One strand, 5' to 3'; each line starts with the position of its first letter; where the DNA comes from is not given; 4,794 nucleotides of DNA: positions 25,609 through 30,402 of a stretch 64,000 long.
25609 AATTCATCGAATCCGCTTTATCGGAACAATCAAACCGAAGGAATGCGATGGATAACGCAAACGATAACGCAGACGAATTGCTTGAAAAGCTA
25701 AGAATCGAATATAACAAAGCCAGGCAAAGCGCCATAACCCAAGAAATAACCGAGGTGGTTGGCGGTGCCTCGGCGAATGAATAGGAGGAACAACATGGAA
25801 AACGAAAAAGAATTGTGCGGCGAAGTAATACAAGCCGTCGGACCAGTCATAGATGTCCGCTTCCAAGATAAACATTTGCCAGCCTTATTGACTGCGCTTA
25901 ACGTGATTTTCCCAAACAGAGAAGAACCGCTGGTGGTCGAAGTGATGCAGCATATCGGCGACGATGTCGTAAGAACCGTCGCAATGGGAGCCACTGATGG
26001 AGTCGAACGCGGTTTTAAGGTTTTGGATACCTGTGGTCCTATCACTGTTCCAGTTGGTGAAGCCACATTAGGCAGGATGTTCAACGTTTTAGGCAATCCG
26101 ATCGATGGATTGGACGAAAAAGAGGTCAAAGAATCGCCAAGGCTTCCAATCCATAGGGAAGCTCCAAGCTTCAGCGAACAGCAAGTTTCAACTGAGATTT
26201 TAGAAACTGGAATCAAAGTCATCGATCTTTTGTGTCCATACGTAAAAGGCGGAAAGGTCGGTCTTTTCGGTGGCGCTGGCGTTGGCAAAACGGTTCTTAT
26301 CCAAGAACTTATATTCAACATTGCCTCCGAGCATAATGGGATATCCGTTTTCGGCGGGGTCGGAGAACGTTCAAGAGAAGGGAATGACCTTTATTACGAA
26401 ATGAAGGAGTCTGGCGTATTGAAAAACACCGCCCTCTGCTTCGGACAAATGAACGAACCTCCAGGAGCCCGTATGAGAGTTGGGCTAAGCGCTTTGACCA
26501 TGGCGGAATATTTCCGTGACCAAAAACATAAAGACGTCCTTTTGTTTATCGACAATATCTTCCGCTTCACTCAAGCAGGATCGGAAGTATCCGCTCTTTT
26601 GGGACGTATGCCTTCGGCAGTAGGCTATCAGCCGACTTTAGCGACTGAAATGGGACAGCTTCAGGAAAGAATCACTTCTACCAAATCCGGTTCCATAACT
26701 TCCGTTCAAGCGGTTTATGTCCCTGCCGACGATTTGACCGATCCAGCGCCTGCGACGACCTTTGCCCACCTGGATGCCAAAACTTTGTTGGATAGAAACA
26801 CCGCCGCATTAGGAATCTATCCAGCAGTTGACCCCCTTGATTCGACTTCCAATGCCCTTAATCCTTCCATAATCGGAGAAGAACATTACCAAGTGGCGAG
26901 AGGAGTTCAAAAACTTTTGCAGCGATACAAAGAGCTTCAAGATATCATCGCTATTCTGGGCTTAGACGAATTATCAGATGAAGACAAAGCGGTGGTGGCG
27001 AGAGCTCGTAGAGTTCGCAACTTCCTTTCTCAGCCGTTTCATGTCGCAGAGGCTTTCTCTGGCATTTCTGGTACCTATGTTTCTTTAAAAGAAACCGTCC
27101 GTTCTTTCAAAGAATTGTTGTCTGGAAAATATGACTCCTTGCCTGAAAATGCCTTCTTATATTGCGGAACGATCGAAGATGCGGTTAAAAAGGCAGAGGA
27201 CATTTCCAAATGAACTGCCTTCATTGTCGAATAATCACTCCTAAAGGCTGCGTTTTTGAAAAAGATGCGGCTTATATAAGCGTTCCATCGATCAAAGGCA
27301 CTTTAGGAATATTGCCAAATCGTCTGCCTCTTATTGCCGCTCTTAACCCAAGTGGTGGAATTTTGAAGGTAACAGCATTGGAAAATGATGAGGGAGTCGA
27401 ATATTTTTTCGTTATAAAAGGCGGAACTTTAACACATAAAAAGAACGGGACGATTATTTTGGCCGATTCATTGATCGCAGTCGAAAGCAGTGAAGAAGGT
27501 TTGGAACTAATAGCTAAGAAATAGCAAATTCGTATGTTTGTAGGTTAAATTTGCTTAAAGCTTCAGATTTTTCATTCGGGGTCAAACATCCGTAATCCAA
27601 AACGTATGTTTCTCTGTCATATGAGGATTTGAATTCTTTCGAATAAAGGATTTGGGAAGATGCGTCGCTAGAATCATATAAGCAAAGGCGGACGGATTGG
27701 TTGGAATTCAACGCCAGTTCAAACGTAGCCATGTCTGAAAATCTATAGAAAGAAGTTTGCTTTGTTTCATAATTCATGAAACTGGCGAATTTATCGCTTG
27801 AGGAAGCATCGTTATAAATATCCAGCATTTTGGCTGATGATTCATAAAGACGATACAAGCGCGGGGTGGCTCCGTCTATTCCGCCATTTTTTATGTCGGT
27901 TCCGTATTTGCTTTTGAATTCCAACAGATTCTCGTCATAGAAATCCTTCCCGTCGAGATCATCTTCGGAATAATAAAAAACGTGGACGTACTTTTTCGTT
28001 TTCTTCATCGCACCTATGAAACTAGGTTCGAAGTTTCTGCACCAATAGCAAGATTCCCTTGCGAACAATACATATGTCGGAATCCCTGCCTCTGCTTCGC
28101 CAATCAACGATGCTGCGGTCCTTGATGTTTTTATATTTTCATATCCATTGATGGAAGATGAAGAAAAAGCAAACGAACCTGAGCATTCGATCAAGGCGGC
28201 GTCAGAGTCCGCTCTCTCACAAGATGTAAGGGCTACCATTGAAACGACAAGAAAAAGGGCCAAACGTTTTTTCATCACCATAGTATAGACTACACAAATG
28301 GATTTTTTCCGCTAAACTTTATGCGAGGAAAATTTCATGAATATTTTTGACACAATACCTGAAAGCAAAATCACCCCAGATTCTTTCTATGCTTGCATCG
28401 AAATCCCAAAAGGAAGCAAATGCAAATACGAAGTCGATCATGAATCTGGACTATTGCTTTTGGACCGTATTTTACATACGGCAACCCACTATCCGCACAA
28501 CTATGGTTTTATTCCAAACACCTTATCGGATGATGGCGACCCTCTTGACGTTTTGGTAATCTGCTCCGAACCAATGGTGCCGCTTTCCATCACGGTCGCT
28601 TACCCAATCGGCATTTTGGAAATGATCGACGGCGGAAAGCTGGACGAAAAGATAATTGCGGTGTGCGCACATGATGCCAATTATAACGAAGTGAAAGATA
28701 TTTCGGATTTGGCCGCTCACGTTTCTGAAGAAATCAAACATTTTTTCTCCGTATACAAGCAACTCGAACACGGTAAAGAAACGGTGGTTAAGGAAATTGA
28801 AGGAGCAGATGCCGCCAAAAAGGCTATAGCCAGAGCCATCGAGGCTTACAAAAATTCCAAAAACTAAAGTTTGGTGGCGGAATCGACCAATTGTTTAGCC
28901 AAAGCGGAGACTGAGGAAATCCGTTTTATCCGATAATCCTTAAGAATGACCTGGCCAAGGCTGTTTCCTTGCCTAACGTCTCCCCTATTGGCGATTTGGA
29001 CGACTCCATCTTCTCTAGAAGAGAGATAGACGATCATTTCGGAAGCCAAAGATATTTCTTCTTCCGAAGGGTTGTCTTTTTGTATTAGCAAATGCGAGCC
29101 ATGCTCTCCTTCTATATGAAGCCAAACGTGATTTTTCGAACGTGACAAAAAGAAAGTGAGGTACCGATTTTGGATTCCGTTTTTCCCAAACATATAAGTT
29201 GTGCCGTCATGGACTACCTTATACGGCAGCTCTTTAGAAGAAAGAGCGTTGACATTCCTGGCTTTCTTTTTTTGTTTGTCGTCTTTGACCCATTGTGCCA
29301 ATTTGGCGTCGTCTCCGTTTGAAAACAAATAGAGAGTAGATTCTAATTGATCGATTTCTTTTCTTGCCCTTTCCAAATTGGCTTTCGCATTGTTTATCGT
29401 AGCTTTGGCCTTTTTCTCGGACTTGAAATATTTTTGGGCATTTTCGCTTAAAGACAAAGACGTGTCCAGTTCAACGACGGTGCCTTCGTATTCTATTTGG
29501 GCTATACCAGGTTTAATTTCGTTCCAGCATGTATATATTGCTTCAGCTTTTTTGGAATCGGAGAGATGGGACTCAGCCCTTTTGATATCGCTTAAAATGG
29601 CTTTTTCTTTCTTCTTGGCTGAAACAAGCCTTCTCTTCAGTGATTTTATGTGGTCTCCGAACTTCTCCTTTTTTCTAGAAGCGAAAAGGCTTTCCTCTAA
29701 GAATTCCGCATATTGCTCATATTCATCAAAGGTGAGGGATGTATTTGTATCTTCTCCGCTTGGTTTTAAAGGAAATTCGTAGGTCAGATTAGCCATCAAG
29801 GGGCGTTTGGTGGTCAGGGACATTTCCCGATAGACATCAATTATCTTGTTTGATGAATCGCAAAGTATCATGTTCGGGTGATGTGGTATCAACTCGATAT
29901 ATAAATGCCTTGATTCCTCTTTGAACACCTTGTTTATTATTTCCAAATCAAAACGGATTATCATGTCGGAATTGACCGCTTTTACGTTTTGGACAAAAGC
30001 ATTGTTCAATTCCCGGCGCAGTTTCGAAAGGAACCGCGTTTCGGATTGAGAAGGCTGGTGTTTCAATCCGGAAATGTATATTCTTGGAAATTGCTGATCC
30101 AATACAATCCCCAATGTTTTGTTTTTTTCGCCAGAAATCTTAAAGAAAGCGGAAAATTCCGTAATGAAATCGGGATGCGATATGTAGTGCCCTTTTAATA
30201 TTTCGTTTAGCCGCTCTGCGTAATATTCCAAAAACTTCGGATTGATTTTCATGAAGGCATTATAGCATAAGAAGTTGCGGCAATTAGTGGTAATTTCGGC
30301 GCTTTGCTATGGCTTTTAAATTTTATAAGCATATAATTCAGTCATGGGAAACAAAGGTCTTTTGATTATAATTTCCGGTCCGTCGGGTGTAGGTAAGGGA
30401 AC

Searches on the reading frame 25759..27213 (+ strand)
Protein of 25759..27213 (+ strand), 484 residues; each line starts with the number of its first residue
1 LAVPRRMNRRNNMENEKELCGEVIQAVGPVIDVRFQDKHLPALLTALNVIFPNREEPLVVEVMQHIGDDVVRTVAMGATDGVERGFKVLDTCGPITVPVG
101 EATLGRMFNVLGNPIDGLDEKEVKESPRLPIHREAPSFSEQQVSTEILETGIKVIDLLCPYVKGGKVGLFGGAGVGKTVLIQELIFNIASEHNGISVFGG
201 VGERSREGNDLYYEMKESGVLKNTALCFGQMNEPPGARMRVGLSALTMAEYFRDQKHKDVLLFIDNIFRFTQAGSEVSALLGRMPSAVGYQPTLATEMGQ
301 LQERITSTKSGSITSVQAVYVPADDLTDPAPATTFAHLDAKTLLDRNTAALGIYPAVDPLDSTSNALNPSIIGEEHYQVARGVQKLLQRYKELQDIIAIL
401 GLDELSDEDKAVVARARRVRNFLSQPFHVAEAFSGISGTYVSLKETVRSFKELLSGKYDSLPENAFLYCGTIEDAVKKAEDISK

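Call 39: search_protein_families(library=ncbifam, proteins=[window:25759-27213:+], max_evalue=0.00001)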
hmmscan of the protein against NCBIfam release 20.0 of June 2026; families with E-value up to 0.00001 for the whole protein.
window:25759-27213:+ (484 aa): 35 families (the best 25 are shown)
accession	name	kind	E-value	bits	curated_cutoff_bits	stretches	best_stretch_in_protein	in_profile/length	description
TIGR01039.1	atpD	equivalog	4.6e-246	816.9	462.85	1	21-481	3-461/462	F0F1 ATP synthase subunit beta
TIGR03305.1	alt_F1F0_F1_bet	exception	2.3e-177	590.2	752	1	21-475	1-449/449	alternate F1F0 ATPase, F1 subunit beta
NF045858.1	glide_MMOB1670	exception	1e-155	520.2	850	1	21-481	230-692/705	MMOB1670 family gliding motility ATPase complex subunit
NF045934.1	MSC_0618_beta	exception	2.4e-134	448.5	570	1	22-474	2-449/451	MSC_0618 family F1-like ATPase beta subunit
TIGR02546.1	III_secr_ATP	equivalog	1.1e-67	228.6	604.75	1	18-433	4-411/423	type III secretion system ATPase SctN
TIGR03496.1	FliI_clade1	equivalog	7.6e-67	225.9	619.1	1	50-429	26-400/414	flagellar protein export ATPase FliI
TIGR01026.1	fliI_yscN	subfamily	9.4e-66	222.3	379.5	1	15-432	19-427/440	FliI/YscN family ATPase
TIGR03498.1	FliI_clade3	equivalog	2.9e-64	217.3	587.45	1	55-427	33-401/418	flagellar protein export ATPase FliI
TIGR03497.1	FliI_clade2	equivalog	3.3e-61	207.5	629.8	1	33-431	9-400/413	flagellar protein export ATPase FliI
NF005391.0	PRK06936.1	equivalog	5.7e-58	196.8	657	1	15-434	19-428/439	type III secretion system ATPase SctN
NF006012.0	PRK08149.1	equivalog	2.9e-53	181.3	594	1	54-434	40-420/431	type III secretion system ATPase SctN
NF006575.0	PRK09099.1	subfamily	1.4e-52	178.9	706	1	5-428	12-425/443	type III secretion system ATPase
NF006290.1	PRK08472.1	equivalog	2.5e-51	174.8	644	1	58-434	53-423/433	flagellar protein export ATPase FliI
NF005295.0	PRK06820.1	equivalog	5.7e-49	167.3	690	1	58-428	61-423/440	EscN/YscN/HrcN family type III secretion system ATPase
NF003235.0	PRK04196.1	subfamily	3.2e-45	154.7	349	1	58-427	41-418/462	V-type ATP synthase subunit B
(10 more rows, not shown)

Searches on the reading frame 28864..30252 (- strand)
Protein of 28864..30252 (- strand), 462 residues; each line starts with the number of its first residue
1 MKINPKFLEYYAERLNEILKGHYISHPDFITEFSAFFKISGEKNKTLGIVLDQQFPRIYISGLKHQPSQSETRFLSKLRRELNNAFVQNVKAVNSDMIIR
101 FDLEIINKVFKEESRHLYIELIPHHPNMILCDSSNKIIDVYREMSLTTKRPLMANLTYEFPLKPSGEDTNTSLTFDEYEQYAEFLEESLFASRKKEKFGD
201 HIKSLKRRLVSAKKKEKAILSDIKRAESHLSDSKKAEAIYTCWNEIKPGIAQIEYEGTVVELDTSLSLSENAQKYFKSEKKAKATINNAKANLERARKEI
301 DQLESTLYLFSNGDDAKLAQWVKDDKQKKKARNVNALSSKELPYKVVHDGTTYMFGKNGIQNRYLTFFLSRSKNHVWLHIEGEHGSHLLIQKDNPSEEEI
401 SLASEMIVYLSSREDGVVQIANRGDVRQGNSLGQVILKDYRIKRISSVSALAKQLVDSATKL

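Call 39: search_protein_families(library=ncbifam, proteins=[window:28864-30252:-], max_evalue=0.00001)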
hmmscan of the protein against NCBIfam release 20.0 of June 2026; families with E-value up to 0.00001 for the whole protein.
window:28864-30252:- (462 aa): 2 families
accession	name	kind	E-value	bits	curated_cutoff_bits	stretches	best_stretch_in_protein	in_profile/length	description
NF038240.1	fibro_bind_EfbA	exception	1.1e-27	96.9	1025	2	193-412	287-517/567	fibronectin-binding protein EfbA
NF041120.1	RqcH_arch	equivalog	2.2e-15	56.5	400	1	35-171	32-162/645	ribosome rescue protein RqcH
